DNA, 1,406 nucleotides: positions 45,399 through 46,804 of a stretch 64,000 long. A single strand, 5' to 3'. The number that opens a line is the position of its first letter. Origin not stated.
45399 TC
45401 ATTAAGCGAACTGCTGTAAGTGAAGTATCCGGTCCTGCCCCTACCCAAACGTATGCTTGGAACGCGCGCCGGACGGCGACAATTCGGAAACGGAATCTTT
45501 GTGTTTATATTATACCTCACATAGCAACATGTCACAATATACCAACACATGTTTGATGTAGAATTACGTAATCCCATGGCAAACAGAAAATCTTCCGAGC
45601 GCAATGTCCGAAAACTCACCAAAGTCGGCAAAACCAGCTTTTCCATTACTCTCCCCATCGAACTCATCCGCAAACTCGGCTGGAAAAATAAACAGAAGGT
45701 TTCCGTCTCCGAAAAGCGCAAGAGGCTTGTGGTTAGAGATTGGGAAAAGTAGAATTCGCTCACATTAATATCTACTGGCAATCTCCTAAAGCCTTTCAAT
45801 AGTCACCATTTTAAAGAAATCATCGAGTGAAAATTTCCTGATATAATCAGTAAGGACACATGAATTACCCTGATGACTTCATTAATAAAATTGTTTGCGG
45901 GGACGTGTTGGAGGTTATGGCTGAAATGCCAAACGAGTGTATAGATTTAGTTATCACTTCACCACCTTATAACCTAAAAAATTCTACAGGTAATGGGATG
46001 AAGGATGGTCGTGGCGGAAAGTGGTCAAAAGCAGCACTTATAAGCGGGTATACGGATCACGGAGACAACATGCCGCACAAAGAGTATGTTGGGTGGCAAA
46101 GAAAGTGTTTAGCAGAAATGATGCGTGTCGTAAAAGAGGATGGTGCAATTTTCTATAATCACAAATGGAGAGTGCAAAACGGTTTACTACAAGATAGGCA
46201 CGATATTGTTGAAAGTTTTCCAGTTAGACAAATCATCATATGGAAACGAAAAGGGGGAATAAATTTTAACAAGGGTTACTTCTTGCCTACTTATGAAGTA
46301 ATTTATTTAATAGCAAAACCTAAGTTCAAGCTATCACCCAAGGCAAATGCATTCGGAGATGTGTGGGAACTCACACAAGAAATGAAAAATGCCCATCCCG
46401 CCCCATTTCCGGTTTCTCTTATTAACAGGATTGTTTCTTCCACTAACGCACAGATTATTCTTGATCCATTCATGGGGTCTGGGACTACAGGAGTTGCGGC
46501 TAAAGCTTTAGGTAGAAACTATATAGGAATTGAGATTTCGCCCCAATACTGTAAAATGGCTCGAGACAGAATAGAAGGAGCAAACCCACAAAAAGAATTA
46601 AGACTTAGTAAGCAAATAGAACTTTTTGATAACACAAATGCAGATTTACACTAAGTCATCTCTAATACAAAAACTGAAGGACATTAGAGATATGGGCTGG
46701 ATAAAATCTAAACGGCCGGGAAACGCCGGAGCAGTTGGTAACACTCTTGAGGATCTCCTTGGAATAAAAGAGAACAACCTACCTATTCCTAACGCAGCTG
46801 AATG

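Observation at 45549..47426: Compact R-M module: AbrB/MazE-type small protein, then a beta-class SPPY methyltransferase, then an MvaI/BcnI-like endonuclease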

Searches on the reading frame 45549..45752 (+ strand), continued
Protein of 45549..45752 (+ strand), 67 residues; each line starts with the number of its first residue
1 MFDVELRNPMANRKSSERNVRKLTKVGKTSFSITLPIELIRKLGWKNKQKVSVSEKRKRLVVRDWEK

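Call 80: fold_search(model_id=the predicted structure, library=pdb)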
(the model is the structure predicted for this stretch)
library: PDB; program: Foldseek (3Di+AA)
matches with E <= 10: 39; with E <= 0.001: 0
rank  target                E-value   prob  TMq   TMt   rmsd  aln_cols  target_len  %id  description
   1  1ub4_C                1.5e-01  1.00  0.67  0.53   1.5        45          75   16  crystal structure of MazEF complex (released 2003-05-20)
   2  1mvf_D                2.0e-01  0.99  0.57  0.73   2.2        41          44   17  MazE addiction antidote (released 2003-06-10)
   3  2fy9_MODEL_1_A        2.0e-01  0.97  0.57  0.60   2.7        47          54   26  Solution Structure of the N-Terminal DNA Recognition Domain of the Bacillus Subtilis Transcription-State Regul (released 2006-05-23)
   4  2mrn_MODEL_1_A        3.3e-01  0.98  0.62  0.55   1.9        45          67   16  Structure of truncated EcMazE (released 2015-02-04)
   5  9a4b_A                3.8e-01  0.99  0.64  0.40   2.3        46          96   26  Integrative model of ABRB-ATPE by crosslinking MS and deep learning (released 2024-09-18)
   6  2k1n_MODEL_1_A        3.8e-01  0.85  0.49  0.51   3.7        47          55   26  DNA bound structure of the N-terminal domain of AbrB (released 2008-11-11)
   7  1yfb_A                4.6e-01  0.96  0.61  0.67   2.5        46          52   26  The solution structure of the N-domain of the transcription factor abrB (released 2005-04-12)
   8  2w1t_B                5.6e-01  0.98  0.66  0.23   2.2        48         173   17  Crystal Structure of B. subtilis SpoVT (released 2008-11-18)
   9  7xi6_A                9.4e-01  0.30  0.37  0.38   4.3        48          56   14  Crystal structure of C56 from pSSVi (released 2023-04-19)
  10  2w1t_A                1.4e+00  0.87  0.64  0.22   2.3        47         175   17  Crystal Structure of B. subtilis SpoVT (released 2008-11-18)
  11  2mru_MODEL_1_A        1.4e+00  0.72  0.53  0.60   2.4        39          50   18  Structure of truncated EcMazE-DNA complex (released 2015-02-04)
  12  5l6l_E                1.6e+00  0.63  0.52  0.48   2.6        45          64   18  Structure of Caulobacter crescentus VapBC1 bound to operator DNA (released 2016-12-28)
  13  2ro5_MODEL_1_A        1.6e+00  0.54  0.52  0.55   4.2        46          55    9  RDC-refined solution structure of the N-terminal DNA recognition domain of the Bacillus subtilis transition-st (released 2008-11-11)
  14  1fxk_C                2.6e+00  0.09  0.26  0.13   8.5        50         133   14  CRYSTAL STRUCTURE OF ARCHAEAL PREFOLDIN (GIMC). (released 2000-12-06)
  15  5k8j_A                3.6e+00  0.35  0.53  0.40   2.6        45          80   18  Structure of Caulobacter crescentus VapBC1 (apo form) (released 2016-12-28)
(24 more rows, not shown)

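Call 94: search_protein_families(library=padloc, proteins=[window:45576-45749:+], max_evalue=0.01)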
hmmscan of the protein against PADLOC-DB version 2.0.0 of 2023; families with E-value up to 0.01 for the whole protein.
window:45576-45749:+ (58 aa): 0 families

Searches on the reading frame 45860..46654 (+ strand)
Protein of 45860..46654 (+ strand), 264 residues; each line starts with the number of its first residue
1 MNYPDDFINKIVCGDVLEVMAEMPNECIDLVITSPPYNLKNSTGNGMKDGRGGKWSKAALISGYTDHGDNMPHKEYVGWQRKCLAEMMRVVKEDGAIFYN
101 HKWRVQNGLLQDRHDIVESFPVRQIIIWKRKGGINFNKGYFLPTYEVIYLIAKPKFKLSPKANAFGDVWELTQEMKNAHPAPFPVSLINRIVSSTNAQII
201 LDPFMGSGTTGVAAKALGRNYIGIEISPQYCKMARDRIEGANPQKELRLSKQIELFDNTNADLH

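Call 3: search_protein_families(library=pfam, proteins=[window:45860-46654:+], max_evalue=0.1)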
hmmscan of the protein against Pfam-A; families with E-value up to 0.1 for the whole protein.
window:45860-46654:+ (264 aa): 7 families
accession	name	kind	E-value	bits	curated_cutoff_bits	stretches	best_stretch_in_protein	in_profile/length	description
PF01555.25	N6_N4_Mtase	-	2.9e-44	152.1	26.7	1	28-235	1-220/221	DNA methylase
PF08241.18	Methyltransf_11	-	9.5e-05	23.4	21.2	0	206-243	4-43/95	Methyltransferase domain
PF13649.12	Methyltransf_25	-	0.00034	21.7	27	1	200-246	1-49/97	Methyltransferase domain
PF09445.16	Methyltransf_15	-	0.001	19.1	22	0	198-236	2-40/165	RNA cap guanine-N2 methyltransferase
PF01170.24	UPF0020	-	0.0032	17.6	22.3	0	195-242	27-74/197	RMKL-like, methyltransferase domain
PF02086.21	MethyltransfD12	-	0.014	15.6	22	1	186-240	10-64/253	D12 class N6 adenine-specific DNA methyltransferase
PF02384.22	N6_Mtase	-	0.098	12.4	20.4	0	10-46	108-143/311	N-6 DNA Methylase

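Call 4: search_protein_families(library=ncbifam, proteins=[window:45860-46654:+], max_evalue=0.1)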
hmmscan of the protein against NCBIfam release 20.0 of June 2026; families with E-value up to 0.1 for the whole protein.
window:45860-46654:+ (264 aa): 11 families
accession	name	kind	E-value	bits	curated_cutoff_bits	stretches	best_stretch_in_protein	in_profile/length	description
NF050803.1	DnaMtaseCcrMCaul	equivalog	7.3e-29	100.8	830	2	174-249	181-258/350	adenine-specific DNA-methyltransferase CcrM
NF008572.0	PRK11524.1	equivalog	5.1e-27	94.7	292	3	168-252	185-270/294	adenine-specific DNA-methyltransferase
NF010253.0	PRK13699.1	subfamily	2.9e-24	86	244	1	10-239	3-206/226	DNA methyltransferase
NF040721.1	Trm14_Arch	equivalog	0.0015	17.7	280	0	179-221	171-216/370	tRNA (guanine(6)-N2)-methyltransferase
TIGR01177.1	TIGR01177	hypoth_equivalog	0.0016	17.8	316.55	1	195-229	181-215/330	TIGR01177 family methyltransferase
NF040539.1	AST_met_ArsM_2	exception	0.0055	16.6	240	1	183-239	43-102/262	putative arsinothricin biosynthesis methyltransferase ArsM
NF043040.1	corrin_prot_MT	hypoth_equivalog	0.0089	15.5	180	1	191-251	34-96/216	corrinoid protein-associated methyltransferase CpaM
TIGR03534.1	RF_mod_PrmC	equivalog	0.048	13.1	199.1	0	10-43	141-172/253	peptide chain release factor N(5)-glutamine methyltransferase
NF001244.0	PRK00216.1-5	equivalog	0.067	12.5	216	0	193-250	45-105/236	bifunctional demethylmenaquinone methyltransferase/2-methoxy-6-polyprenyl-1,4-benzoquinol methylase UbiE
TIGR00536.1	hemK_fam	subfamily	0.083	11.9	115.5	0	189-258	107-177/286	HemK family protein methyltransferase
TIGR01934.1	MenG_MenH_UbiE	subfamily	0.09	12.1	158.35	0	81-107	123-149/223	ubiquinone/menaquinone biosynthesis methyltransferase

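Call 49: search_solved_structures(query=window:45860-46654:+, max_evalue=0.00001, show_alignments=1)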
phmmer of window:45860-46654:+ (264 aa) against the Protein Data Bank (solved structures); distinct sequences matched with E-value up to 0.00001: 12.
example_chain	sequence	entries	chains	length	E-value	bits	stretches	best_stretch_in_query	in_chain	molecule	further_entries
8s9n_A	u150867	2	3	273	1.2e-34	123.3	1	6-243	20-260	DNA cytosine-N4 methyltransferase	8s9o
8s9m_A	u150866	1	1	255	1.2e-34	123.2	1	7-243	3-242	DNA cytosine-N4 methyltransferase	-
6pbd_A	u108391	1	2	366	1.8e-20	76.8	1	176-241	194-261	Modification methylase CcrMI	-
2zie_A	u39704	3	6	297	4.2e-18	69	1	162-241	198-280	Putative modification methylase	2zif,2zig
9c3u_A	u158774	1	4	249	4e-15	59.3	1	176-239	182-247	Methyltransferase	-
8urk_A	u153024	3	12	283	4.2e-15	59.2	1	176-240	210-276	Methyltransferase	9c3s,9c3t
5hfj_A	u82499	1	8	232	9.5e-14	54.7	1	176-238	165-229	Adenine specific DNA methyltransferase (DpnA)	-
5hek_A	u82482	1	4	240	9.8e-14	54.7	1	176-238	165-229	Adenine specific DNA methyltransferase (DpnA)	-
1g60_A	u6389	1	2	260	3.2e-13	53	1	175-234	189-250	Adenine-specific Methyltransferase MboIIA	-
1boo_A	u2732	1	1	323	1.7e-09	40.8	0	177-239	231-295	PROTEIN (N-4 CYTOSINE-SPECIFIC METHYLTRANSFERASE PVU II)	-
1nw8_A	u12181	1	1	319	3.6e-09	39.7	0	177-231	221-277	MODIFICATION METHYLASE RSRI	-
1eg2_A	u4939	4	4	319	3.6e-09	39.7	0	177-231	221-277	MODIFICATION METHYLASE RSRI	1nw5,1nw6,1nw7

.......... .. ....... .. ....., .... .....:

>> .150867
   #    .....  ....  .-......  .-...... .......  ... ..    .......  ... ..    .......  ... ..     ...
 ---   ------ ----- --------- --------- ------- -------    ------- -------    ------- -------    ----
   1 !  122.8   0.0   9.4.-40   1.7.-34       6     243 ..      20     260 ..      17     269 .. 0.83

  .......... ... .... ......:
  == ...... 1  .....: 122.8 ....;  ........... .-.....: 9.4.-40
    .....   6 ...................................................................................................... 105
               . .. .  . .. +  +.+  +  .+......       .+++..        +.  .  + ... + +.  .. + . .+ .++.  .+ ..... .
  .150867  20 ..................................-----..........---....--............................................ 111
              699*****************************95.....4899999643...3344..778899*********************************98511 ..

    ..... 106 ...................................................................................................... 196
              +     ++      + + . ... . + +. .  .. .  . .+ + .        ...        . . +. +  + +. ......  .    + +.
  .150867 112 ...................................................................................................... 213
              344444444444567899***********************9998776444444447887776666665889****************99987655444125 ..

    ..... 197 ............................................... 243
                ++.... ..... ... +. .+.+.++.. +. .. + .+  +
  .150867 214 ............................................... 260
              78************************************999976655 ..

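Call 94: search_protein_families(library=padloc, proteins=[window:45860-46651:+], max_evalue=0.01)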
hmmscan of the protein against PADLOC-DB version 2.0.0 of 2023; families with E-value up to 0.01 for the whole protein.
window:45860-46651:+ (264 aa): 73 families (the best 25 are shown)
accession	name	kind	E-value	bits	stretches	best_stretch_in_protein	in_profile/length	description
PDLC03305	MTase_II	-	2.2e-121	404.6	1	6-238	10-242/513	Type II methyltransferase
PDLC03371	MTase_II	-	4.2e-44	149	1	5-243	7-257/260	Type II methyltransferase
PDLC03299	MTase_II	-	3.5e-36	123.2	3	165-254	177-273/296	Type II methyltransferase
PDLC03353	MTase_II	-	2.2e-35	120.5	1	8-241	9-251/260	Type II methyltransferase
PDLC03387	MTase_II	-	2e-34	117.1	2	163-245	197-282/289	Type II methyltransferase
PDLC03216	MTase_II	-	2.9e-30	103.5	2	174-251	189-268/364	Type II methyltransferase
PDLC03738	oMTase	-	1.4e-28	97.7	2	174-251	199-278/376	orphan methyltransferase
PDLC03350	MTase_II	-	8.9e-28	95.6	2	165-243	218-300/312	Type II methyltransferase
PDLC03228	MTase_II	-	4.4e-27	93.4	1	10-240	3-207/227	Type II methyltransferase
PDLC03230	MTase_II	-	2.4e-25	87.6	3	162-241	199-285/360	Type II methyltransferase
PDLC03339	MTase_II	-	1.3e-24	84.8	2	167-256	193-289/399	Type II methyltransferase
PDLC03295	MTase_II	-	3.7e-24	83.7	3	173-239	198-267/292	Type II methyltransferase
PDLC03320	MTase_II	-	1.2e-22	78.5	2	176-242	210-278/289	Type II methyltransferase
PDLC03265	MTase_II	-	6.8e-22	76.3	2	156-239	243-329/333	Type II methyltransferase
PDLC03238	MTase_II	-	2.8e-21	74.1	2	155-246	275-371/428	Type II methyltransferase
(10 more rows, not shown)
